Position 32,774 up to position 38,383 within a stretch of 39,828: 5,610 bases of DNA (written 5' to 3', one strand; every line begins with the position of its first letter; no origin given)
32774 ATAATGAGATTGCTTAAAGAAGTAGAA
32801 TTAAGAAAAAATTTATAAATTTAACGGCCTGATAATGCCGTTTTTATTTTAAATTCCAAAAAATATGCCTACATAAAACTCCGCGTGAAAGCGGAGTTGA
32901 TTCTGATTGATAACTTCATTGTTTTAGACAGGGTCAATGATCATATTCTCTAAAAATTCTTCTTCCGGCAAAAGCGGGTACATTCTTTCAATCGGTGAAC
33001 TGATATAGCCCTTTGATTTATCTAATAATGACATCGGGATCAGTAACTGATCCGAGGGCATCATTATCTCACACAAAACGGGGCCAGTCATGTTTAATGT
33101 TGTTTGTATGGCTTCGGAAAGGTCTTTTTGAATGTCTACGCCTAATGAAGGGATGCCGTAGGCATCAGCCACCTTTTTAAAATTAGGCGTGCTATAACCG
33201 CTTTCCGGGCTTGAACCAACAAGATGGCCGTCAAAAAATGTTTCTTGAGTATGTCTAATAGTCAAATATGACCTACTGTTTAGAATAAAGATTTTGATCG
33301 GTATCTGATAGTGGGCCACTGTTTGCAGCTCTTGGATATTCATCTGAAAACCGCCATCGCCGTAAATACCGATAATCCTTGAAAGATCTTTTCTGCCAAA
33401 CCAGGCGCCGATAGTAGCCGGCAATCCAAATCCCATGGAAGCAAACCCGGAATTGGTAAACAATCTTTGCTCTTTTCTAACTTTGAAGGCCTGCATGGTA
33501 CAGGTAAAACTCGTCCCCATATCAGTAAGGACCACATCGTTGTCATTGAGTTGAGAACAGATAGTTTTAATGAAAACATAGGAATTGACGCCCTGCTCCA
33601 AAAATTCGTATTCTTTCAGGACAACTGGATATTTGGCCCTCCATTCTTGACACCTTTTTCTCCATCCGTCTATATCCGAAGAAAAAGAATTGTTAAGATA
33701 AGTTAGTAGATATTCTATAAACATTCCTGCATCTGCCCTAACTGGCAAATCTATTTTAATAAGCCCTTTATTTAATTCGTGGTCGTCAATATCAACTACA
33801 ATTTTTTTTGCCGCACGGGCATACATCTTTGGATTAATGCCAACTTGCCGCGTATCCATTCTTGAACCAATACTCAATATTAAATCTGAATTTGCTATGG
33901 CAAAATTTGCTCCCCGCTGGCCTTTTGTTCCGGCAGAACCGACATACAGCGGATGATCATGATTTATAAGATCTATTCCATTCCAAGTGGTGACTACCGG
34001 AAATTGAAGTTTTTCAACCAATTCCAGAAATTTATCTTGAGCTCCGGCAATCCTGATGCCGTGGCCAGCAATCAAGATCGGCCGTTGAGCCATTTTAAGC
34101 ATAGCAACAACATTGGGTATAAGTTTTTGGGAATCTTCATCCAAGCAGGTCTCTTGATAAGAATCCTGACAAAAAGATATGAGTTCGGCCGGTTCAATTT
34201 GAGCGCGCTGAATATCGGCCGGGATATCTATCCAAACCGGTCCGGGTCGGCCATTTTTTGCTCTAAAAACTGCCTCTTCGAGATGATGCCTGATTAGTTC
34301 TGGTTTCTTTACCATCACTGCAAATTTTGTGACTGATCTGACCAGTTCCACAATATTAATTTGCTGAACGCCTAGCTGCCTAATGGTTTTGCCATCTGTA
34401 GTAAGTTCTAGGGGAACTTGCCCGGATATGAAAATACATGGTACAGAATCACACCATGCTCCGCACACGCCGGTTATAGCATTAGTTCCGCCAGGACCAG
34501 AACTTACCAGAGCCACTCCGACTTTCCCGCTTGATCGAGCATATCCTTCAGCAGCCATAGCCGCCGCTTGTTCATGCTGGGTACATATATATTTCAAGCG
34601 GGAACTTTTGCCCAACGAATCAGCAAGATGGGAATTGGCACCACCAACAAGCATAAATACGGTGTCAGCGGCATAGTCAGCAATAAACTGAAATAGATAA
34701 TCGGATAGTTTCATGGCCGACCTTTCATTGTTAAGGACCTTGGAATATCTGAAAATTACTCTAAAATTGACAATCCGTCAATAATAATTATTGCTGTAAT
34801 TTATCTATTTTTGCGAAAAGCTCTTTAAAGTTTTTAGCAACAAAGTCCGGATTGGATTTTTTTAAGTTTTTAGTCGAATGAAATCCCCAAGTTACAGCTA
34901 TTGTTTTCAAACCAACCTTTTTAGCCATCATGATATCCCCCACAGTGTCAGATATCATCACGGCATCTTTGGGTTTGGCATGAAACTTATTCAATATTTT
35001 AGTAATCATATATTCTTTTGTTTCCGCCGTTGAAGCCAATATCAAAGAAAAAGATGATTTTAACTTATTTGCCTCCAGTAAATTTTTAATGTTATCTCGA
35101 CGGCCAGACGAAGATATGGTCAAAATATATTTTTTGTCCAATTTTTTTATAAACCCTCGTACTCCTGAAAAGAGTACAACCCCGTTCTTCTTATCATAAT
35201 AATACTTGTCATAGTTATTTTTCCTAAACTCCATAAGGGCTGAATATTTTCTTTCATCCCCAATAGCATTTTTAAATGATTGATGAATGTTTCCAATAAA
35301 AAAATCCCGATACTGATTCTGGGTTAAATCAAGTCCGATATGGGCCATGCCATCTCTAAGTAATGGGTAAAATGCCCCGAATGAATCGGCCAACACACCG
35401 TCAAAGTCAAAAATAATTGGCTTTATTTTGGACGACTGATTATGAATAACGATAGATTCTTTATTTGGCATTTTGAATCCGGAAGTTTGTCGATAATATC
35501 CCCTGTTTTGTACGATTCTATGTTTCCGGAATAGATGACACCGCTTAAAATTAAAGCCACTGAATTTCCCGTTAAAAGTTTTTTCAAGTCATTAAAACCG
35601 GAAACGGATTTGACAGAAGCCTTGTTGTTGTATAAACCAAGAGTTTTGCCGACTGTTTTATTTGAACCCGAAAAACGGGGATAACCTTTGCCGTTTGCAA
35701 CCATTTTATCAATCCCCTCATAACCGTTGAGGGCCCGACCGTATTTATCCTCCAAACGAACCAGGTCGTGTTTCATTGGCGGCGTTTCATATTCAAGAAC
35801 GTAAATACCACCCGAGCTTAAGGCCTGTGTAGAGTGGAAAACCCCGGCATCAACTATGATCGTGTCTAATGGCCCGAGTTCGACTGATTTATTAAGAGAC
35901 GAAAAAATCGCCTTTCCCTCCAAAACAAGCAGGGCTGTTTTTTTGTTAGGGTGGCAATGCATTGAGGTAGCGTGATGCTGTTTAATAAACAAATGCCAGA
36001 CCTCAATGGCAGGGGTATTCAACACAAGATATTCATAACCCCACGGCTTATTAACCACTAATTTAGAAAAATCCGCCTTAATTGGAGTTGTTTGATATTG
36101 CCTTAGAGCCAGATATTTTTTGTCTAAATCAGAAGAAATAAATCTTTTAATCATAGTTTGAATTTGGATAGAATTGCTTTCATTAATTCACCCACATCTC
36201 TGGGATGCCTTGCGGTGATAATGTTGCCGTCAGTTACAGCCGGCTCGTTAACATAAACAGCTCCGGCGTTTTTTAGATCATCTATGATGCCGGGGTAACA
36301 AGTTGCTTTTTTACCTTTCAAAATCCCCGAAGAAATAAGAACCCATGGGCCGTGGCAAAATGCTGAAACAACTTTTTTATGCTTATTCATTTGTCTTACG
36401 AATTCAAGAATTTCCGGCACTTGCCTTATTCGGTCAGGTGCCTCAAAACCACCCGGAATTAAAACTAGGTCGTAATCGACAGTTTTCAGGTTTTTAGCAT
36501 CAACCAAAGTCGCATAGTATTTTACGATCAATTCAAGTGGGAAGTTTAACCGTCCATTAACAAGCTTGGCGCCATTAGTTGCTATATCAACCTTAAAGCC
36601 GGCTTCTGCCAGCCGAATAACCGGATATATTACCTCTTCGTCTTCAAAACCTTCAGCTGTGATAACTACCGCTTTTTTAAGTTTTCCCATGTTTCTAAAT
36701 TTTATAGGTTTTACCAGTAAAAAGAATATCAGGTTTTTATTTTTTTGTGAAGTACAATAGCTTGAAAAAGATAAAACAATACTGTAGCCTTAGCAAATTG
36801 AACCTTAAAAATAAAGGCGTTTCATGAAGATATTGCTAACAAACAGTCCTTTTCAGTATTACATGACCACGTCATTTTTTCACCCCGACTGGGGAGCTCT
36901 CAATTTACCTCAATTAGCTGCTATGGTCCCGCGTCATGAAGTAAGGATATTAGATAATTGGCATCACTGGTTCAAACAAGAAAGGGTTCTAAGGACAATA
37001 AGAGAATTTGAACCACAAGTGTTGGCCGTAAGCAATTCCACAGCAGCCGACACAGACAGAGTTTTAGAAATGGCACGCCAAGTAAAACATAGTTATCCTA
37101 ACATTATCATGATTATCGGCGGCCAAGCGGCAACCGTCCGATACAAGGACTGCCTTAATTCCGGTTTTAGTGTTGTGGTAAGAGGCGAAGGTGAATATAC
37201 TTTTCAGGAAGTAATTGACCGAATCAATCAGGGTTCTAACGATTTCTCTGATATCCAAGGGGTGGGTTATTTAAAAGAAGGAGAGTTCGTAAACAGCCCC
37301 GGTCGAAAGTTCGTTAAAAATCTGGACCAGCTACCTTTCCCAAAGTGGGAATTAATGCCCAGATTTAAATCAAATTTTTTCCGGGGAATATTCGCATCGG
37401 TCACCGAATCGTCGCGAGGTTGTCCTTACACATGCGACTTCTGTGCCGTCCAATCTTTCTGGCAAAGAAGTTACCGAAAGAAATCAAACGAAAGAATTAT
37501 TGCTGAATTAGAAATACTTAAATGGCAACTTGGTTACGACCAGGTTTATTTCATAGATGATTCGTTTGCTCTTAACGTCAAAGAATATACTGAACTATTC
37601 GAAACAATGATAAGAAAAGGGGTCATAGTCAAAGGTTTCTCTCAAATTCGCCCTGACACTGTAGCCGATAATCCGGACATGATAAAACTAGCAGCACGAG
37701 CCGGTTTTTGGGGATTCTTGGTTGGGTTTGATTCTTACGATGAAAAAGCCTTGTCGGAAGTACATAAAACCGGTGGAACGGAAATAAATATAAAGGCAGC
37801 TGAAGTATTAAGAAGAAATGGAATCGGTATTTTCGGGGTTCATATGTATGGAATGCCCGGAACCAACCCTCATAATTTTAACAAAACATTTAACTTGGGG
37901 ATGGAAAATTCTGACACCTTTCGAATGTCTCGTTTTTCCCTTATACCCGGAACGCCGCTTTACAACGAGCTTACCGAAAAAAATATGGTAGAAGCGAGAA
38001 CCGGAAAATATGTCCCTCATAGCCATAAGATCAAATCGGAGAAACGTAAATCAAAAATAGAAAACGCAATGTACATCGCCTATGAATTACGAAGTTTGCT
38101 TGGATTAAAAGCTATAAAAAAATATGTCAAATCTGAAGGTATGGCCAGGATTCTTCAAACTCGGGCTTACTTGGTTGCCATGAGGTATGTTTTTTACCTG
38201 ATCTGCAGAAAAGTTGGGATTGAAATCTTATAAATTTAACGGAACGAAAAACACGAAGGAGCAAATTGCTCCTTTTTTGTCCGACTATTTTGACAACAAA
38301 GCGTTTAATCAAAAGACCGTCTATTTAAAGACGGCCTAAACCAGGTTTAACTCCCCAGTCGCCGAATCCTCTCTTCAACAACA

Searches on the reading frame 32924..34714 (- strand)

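Call 8: search_protein_families(library=pfam, proteins=[window:32924-34714:-], max_evalue=0.001)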
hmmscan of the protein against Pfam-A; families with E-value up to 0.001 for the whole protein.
window:32924-34714:- (596 aa): 3 families
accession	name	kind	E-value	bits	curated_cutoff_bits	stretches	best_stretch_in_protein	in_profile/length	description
PF02775.26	TPP_enzyme_C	-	2.1e-35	122.2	21.9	1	398-550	1-151/151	Thiamine pyrophosphate enzyme, C-terminal TPP binding domain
PF00205.28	TPP_enzyme_M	-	1.4e-34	119.2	30.4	1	201-335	3-136/137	Thiamine pyrophosphate enzyme, central domain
PF02776.23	TPP_enzyme_N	-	9.6e-34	116.1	26.8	1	1-114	1-108/119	Thiamine pyrophosphate enzyme, N-terminal TPP binding domain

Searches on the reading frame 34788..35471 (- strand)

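Call 8: search_protein_families(library=pfam, proteins=[window:34788-35471:-], max_evalue=0.001)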
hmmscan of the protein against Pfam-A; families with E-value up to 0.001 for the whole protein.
window:34788-35471:- (227 aa): 4 families
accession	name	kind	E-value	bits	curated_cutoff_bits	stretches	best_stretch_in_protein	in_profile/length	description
PF13419.12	HAD_2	-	3.5e-26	92.8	23.8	1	19-193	1-178/178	Haloacid dehalogenase-like hydrolase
PF13242.12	Hydrolase_like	-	2.9e-13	49.9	22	1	154-218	8-75/75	HAD-hyrolase-like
PF00702.32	Hydrolase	-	5.9e-12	46.8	26.4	1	17-187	2-191/191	haloacid dehalogenase-like hydrolase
PF21132.2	MFD_D3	-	0.00034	20.9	21.8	1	107-158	1-53/73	MFD, D3 domain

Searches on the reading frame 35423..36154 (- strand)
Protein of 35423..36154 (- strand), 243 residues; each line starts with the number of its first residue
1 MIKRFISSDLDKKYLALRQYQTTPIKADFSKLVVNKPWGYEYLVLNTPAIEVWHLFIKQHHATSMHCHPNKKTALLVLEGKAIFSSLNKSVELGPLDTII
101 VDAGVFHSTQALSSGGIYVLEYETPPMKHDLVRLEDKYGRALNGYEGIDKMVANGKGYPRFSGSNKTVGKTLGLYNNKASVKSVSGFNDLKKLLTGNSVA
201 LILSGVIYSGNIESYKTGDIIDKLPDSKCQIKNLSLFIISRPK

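Call 8: search_protein_families(library=pfam, proteins=[window:35423-36154:-], max_evalue=0.001)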
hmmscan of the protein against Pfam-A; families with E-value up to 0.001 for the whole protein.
window:35423-36154:- (243 aa): 1 family
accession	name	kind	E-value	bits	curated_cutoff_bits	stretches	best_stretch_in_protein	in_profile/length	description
PF07883.17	Cupin_2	-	4.3e-05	23.6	27.2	1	59-113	7-60/70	Cupin domain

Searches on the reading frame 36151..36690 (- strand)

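Call 8: search_protein_families(library=pfam, proteins=[window:36151-36690:-], max_evalue=0.001)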
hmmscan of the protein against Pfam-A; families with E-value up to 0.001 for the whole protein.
window:36151-36690:- (179 aa): 2 families
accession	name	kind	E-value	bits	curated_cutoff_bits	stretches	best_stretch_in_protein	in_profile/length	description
PF01965.30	DJ-1_PfpI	-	2e-45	155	26.6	1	5-175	1-164/165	DJ-1/PfpI family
PF17124.11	ThiJ_like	-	6.5e-07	29.8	30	0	67-137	79-157/186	ThiJ/PfpI family-like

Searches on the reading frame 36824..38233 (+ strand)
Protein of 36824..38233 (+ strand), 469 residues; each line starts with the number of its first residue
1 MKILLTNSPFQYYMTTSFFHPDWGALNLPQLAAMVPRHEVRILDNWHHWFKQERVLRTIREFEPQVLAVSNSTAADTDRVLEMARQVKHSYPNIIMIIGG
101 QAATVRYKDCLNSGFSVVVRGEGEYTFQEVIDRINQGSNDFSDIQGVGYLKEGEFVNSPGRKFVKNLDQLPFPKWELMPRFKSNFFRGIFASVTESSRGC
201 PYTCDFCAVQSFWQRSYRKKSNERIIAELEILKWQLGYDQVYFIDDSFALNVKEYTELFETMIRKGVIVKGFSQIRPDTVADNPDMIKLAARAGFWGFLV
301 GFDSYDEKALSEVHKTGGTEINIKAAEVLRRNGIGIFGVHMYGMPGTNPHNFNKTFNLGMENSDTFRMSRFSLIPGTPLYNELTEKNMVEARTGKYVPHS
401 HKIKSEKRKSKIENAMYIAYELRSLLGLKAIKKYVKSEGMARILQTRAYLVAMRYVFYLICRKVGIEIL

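Call 8: search_protein_families(library=pfam, proteins=[window:36824-38233:+], max_evalue=0.001)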
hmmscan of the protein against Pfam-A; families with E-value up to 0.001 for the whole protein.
window:36824-38233:+ (469 aa): 2 families
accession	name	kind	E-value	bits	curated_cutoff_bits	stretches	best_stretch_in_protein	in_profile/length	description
PF04055.27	Radical_SAM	-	2.4e-20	73.8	29.5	1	196-358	3-165/166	Radical SAM superfamily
PF02310.24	B12-binding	-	1.1e-17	64.4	32.1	1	21-130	10-120/121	B12 binding domain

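Call 52: search_protein_families(library=ncbifam, proteins=[window:36824-38233:+], max_evalue=1e-10)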
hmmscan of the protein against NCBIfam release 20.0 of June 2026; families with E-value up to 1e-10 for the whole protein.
window:36824-38233:+ (469 aa): 14 families
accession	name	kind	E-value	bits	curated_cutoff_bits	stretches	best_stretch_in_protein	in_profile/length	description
TIGR02026.1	BchE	equivalog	6.4e-51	173.7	481.35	1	38-435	38-437/497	magnesium-protoporphyrin IX monomethyl ester anaerobic oxidative cyclase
TIGR04367.1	HpnR_B12_rSAM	equivalog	1.5e-39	135.9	650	1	30-381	29-371/490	hopanoid C-3 methylase HpnR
TIGR03471.1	HpnJ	equivalog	2.1e-36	125.8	577.6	1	16-393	29-397/472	hopanoid biosynthesis associated radical SAM protein HpnJ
TIGR04479.1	bcpD_PhpK_rSAM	subfamily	3.5e-32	111.5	600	1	50-387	97-435/504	PhpK family radical SAM P-methyltransferase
NF050148.1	rSAM_ApyD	equivalog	1.1e-31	110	750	1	81-397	91-407/645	RiPP biosynthesis radical SAM protein ApyD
NF038361.1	rSAM_Sden_1168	equivalog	5.4e-29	101.2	575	1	45-386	121-476/560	Sden_1168 family B12-binding radical SAM P-methyltransferase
TIGR04013.1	B12_SAM_MJ_1487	hypoth_equivalog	9.7e-27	93.8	251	1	50-385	29-359/382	TIGR04013 family B12-binding domain/radical SAM domain-containing protein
TIGR04072.2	rSAM_ladder_B12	equivalog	3.6e-26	91.8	360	1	38-398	33-387/443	lipid biosynthesis B12-binding/radical SAM protein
TIGR03975.1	rSAM_ocin_1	subfamily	1e-24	87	281.85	1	53-357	118-425/606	RiPP maturation radical SAM C-methyltransferase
TIGR04014.1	B12_SAM_MJ_0865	equivalog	5.2e-21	74.9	360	1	57-403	32-376/434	methyl-coenzyme M reductase glutamine C-methyltransferase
NF033712.0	B12_rSAM_KedN5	subfamily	6.4e-21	74.2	700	1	49-379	48-387/624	KedN5 family methylcobalamin-dependent radical SAM C-methyltransferase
TIGR04295.1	B12_rSAM_oligo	hypoth_equivalog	2.8e-19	69.1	400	1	38-315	40-314/422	TIGR04295 family B12-binding domain-containing radical SAM protein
TIGR04385.1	B12_rSAM_cofa1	equivalog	2.1e-15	56.9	450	1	36-356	34-358/438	B12 lower ligand biosynthesis radical SAM protein BzaD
NF033070.1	rSAM_AprD4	equivalog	2.3e-11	43.2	500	1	194-425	199-433/456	AprD4 family radical SAM diol-dehydratase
